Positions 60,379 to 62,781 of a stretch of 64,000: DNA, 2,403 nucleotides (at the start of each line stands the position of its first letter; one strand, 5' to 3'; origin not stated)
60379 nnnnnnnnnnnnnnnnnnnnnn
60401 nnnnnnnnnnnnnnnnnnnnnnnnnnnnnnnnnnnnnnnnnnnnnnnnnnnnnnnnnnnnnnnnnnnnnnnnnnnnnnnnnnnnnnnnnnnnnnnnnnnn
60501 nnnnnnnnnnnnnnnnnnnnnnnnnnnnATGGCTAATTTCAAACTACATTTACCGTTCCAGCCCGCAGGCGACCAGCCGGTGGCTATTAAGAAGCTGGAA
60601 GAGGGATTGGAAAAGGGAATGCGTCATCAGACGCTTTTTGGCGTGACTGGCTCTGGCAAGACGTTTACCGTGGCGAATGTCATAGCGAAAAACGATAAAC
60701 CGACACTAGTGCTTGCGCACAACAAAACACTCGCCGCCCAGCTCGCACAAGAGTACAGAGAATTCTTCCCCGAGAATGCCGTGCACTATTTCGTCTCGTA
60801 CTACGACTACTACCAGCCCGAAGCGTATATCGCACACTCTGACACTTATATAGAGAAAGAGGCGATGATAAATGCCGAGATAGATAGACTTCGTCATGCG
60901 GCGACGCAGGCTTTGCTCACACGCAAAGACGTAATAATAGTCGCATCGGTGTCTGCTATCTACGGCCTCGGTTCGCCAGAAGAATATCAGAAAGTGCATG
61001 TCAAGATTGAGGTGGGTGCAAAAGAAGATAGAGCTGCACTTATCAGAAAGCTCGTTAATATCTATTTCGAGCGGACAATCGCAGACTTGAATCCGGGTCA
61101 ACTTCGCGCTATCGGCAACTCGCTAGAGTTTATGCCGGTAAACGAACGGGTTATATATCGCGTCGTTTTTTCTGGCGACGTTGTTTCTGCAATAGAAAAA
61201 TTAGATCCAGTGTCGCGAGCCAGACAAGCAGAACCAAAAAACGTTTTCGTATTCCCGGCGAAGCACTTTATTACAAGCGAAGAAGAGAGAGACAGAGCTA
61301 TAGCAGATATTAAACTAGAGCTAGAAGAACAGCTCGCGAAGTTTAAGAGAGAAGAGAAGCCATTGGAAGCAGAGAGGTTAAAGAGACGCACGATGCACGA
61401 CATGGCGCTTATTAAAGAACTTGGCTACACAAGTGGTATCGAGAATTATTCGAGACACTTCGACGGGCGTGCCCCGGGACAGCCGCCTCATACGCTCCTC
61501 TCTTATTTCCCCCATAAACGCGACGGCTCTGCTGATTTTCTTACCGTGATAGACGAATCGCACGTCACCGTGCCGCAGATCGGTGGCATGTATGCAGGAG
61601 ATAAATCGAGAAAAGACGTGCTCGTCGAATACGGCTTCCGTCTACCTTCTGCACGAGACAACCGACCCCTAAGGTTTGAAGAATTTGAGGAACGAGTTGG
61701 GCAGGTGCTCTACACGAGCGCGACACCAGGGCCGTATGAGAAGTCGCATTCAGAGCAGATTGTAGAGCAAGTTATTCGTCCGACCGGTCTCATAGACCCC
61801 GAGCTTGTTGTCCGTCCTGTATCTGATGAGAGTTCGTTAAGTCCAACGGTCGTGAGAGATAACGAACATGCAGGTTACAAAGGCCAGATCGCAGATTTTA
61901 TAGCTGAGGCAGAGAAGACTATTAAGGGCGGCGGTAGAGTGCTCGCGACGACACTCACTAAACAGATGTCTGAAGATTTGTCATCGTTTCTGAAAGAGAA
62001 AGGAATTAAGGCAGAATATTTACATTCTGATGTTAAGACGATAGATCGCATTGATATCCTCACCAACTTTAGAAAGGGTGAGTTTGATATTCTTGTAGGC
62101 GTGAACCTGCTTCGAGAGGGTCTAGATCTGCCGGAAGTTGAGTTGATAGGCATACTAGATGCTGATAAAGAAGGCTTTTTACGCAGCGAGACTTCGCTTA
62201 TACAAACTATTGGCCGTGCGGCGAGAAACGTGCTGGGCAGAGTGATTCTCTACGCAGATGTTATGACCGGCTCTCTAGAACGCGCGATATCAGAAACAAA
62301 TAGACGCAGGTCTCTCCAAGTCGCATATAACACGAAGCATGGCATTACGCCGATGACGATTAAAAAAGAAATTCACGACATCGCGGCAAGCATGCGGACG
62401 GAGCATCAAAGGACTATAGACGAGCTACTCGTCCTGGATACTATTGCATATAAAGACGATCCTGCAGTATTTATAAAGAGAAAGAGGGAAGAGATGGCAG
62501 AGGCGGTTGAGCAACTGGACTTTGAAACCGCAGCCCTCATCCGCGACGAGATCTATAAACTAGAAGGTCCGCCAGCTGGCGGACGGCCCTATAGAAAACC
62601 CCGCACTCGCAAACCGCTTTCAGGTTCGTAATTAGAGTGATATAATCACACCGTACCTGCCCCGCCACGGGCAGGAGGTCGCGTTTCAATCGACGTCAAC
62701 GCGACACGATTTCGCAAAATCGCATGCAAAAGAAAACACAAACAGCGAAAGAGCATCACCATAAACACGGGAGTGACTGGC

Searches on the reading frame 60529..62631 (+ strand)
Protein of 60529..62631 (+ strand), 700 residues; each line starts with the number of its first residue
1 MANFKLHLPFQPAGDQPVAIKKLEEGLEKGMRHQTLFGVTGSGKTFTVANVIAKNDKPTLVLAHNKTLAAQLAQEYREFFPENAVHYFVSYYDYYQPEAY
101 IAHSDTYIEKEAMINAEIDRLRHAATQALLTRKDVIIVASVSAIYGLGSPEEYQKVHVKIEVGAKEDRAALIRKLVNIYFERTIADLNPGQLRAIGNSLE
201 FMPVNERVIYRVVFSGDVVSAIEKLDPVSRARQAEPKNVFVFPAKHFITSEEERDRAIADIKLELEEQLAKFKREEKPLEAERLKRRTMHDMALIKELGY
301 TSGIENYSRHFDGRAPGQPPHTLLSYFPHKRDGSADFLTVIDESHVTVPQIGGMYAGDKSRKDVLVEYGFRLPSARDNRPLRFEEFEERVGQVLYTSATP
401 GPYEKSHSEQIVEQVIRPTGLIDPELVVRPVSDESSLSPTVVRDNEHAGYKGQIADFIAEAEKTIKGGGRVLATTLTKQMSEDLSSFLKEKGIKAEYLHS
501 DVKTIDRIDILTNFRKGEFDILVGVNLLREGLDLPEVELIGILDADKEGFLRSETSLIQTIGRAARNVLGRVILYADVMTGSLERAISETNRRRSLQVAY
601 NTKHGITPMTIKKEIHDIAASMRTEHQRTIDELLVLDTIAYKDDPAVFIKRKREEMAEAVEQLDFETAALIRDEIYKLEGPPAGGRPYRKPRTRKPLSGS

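Call 66: search_protein_families(library=pfam, proteins=[window:60529-62631:+], max_evalue=0.001)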
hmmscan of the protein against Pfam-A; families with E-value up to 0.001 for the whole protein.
window:60529-62631:+ (700 aa): 6 families
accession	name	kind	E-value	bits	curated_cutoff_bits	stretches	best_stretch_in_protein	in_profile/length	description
PF12344.14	UvrB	-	4.2e-21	75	27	1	574-615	1-42/43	Ultra-violet resistance protein B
PF00271.37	Helicase_C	-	3.5e-20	72.7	23.5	1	465-567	12-109/110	Helicase conserved C-terminal domain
PF17757.6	UvrB_inter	-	1e-16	61.3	22.9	1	158-247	1-91/91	UvrB interaction domain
PF04851.21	ResIII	-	1e-11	45.5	22.5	1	15-138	7-131/164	Type III restriction enzyme, res subunit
PF02151.25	UVR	-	8.7e-08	32.1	21.5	1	648-679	3-34/36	UvrB/uvrC motif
PF00270.35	DEAD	-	2.4e-05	24.6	26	0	32-90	15-81/167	DEAD/DEAH box helicase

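Call 67: list_cluster_members(proteins=[P0001, P0121, window:60529-62631:+])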
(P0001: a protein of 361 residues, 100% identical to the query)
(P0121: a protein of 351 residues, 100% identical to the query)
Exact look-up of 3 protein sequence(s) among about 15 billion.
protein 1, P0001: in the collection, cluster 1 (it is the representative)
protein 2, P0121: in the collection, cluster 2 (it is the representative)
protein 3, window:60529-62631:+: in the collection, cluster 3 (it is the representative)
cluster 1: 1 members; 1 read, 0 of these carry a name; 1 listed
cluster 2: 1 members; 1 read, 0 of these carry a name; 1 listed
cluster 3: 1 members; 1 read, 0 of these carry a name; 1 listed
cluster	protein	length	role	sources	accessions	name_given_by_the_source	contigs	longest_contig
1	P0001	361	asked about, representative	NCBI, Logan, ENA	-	-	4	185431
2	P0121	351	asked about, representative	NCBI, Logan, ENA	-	-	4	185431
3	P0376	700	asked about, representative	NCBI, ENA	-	-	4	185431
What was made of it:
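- Tried and rejected: The source organism could not be named (call 67).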
